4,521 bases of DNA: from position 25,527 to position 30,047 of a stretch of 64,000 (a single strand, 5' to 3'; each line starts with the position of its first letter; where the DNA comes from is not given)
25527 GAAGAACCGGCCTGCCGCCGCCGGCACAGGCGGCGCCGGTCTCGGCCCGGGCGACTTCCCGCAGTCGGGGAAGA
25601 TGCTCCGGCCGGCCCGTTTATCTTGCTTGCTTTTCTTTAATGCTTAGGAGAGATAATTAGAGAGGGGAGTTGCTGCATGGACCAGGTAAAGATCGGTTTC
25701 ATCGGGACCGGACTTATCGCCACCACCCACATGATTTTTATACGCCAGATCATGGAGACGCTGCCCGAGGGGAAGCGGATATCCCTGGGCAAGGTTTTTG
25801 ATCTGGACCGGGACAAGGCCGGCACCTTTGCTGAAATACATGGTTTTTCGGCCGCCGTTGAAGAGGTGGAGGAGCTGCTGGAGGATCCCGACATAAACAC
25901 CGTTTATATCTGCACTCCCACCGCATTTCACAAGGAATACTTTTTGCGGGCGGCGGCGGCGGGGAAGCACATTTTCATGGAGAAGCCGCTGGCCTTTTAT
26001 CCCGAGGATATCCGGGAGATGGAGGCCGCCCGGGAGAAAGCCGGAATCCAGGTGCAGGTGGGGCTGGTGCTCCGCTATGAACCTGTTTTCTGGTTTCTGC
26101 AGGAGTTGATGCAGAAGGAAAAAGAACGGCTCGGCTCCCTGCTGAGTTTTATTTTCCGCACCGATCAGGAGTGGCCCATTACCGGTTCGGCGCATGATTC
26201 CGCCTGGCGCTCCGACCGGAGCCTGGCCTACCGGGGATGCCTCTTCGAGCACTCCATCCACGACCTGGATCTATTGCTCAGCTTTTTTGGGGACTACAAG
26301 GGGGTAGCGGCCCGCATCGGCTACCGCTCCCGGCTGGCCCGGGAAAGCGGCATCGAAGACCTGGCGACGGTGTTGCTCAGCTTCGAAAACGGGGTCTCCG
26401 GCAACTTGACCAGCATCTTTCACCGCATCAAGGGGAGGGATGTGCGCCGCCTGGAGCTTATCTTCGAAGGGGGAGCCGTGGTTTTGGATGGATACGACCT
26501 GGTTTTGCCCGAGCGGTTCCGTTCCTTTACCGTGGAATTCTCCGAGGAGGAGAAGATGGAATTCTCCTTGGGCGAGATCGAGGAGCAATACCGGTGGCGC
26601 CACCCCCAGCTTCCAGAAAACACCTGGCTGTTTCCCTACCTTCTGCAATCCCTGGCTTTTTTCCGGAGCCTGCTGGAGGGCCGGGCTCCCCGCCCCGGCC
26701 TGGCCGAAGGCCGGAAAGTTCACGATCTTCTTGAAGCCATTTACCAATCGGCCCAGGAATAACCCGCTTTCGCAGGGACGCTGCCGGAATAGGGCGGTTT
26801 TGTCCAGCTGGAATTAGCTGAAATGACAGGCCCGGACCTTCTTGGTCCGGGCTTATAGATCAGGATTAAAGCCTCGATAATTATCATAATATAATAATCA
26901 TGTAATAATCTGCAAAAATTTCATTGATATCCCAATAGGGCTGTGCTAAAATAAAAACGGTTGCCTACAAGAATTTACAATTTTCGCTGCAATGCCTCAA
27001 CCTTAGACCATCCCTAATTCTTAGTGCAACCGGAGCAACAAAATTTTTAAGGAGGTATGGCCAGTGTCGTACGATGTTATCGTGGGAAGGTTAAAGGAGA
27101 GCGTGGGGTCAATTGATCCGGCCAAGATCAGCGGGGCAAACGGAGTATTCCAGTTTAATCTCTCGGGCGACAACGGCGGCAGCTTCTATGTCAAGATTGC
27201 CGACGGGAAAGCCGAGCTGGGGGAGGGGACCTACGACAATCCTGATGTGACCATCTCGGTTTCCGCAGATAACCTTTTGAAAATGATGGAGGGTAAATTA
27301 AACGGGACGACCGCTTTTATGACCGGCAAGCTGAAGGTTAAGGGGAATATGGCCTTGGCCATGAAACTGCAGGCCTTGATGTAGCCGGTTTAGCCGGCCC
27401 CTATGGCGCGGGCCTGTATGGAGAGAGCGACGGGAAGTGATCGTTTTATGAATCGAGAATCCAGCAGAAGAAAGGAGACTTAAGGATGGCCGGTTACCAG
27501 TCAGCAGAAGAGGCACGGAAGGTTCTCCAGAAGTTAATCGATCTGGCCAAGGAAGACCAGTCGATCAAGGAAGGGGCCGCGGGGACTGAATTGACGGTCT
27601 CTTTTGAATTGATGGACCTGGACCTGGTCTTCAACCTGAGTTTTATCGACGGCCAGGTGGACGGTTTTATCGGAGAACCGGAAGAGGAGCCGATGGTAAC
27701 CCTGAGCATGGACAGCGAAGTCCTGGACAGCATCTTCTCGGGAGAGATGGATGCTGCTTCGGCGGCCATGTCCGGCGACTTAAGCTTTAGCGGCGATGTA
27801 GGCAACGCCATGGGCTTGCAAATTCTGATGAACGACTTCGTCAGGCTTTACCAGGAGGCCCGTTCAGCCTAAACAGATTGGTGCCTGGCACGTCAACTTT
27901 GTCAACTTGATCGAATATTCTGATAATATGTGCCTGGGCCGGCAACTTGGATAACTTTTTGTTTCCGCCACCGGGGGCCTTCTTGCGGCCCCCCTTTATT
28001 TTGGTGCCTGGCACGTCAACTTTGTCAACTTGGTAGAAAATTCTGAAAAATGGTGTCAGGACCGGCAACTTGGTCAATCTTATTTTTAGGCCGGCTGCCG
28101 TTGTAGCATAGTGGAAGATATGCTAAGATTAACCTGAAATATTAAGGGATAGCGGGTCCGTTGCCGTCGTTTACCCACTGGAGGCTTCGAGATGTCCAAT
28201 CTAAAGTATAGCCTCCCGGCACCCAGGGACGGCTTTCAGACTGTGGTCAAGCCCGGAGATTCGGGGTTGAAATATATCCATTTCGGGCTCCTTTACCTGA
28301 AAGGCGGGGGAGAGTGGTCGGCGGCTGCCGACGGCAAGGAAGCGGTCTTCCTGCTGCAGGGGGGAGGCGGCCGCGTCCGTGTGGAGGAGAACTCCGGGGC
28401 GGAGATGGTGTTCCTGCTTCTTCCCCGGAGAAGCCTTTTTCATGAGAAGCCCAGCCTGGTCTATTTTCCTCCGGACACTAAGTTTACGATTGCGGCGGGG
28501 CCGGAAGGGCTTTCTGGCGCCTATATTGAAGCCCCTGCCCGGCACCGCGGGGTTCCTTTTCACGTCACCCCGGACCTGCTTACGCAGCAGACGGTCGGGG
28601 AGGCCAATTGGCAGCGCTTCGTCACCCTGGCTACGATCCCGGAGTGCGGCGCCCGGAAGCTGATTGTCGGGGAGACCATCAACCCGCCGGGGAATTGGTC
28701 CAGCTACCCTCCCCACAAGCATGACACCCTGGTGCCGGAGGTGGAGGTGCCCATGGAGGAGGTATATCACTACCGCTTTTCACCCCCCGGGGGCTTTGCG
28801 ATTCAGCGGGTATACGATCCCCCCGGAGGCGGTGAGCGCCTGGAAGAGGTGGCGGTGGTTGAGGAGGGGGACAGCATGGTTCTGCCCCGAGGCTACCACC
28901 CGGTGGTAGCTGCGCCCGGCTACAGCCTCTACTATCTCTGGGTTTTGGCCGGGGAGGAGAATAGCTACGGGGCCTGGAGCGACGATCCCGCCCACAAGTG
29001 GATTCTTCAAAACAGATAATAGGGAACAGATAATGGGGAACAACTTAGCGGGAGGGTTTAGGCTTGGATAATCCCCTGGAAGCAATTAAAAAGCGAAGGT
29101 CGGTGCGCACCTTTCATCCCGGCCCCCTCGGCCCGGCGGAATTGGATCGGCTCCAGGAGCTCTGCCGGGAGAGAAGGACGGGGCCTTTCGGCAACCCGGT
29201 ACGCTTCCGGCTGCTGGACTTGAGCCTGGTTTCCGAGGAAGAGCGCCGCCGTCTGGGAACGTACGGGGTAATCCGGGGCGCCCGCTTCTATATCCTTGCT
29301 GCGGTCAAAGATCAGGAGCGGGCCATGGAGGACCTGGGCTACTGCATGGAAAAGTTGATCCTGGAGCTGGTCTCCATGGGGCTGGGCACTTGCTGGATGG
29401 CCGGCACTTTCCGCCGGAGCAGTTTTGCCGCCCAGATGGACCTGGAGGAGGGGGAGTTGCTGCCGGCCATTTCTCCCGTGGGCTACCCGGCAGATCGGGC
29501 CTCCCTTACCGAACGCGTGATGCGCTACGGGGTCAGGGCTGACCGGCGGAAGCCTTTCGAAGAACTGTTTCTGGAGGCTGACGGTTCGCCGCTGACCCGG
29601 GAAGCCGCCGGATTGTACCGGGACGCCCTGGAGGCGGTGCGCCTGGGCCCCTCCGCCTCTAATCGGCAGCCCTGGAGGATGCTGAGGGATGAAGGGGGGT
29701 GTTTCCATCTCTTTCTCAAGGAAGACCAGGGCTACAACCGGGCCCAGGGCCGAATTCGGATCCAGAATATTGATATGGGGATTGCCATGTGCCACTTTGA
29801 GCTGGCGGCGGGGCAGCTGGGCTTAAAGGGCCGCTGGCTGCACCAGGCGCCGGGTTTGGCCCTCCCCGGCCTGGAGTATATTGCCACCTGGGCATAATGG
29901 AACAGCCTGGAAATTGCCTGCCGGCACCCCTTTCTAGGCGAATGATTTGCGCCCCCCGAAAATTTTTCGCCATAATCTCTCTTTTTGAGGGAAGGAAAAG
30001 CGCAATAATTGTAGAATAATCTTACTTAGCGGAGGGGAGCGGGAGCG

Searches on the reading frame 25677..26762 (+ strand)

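Call 58: search_protein_families(library=pfam, proteins=[window:25677-26762:+], max_evalue=0.00001)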
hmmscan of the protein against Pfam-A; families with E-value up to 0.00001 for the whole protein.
window:25677-26762:+ (361 aa): 3 families
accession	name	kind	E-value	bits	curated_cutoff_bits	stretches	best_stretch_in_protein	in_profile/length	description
PF01408.29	GFO_IDH_MocA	-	1.8e-22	80.7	24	1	4-129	1-119/120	Oxidoreductase family, NAD-binding Rossmann fold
PF22725.1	GFO_IDH_MocA_C3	-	6e-16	59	27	1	149-268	10-123/124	GFO/IDH/MocA C-terminal domain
PF02894.22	GFO_IDH_MocA_C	-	1.4e-12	48.3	22.9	1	176-361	31-212/218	Oxidoreductase family, C-terminal alpha/beta domain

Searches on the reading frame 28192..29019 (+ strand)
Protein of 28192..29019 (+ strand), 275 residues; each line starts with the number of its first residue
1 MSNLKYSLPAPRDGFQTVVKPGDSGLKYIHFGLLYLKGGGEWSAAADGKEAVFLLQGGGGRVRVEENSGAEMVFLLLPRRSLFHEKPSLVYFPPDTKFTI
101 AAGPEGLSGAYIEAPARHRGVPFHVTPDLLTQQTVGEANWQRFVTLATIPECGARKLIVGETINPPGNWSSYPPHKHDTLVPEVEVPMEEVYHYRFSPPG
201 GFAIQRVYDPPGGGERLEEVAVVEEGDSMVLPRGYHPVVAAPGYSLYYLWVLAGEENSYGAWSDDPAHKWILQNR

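Call 79: search_protein_families(library=pfam, proteins=[window:28192-29019:+], max_evalue=0.001)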
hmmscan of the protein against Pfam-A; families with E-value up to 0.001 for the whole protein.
window:28192-29019:+ (275 aa): 1 family
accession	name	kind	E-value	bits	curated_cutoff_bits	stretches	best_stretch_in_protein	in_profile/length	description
PF04962.18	KduI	-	1.5e-65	221.6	23.9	1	16-271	15-262/262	KduI/IolB family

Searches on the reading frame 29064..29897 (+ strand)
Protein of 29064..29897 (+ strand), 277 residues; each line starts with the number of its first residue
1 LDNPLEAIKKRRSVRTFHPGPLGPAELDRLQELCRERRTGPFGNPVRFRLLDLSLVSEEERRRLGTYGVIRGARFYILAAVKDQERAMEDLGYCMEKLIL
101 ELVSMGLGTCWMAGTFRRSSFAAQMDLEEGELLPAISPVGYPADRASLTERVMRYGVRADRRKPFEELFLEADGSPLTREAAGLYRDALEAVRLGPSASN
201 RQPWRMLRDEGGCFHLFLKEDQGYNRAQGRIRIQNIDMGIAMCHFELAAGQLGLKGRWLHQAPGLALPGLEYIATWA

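Call 79: search_protein_families(library=pfam, proteins=[window:29064-29897:+], max_evalue=0.001)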
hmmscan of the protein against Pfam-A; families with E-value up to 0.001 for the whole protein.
window:29064-29897:+ (277 aa): 2 families
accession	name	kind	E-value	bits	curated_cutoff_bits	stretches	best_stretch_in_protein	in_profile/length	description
PF14512.11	TM1586_NiRdase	-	7.6e-37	127.4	27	1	5-249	3-215/215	Putative TM nitroreductase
PF00881.29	Nitroreductase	-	2.1e-19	70.7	23.5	1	60-141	77-167/167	Nitroreductase family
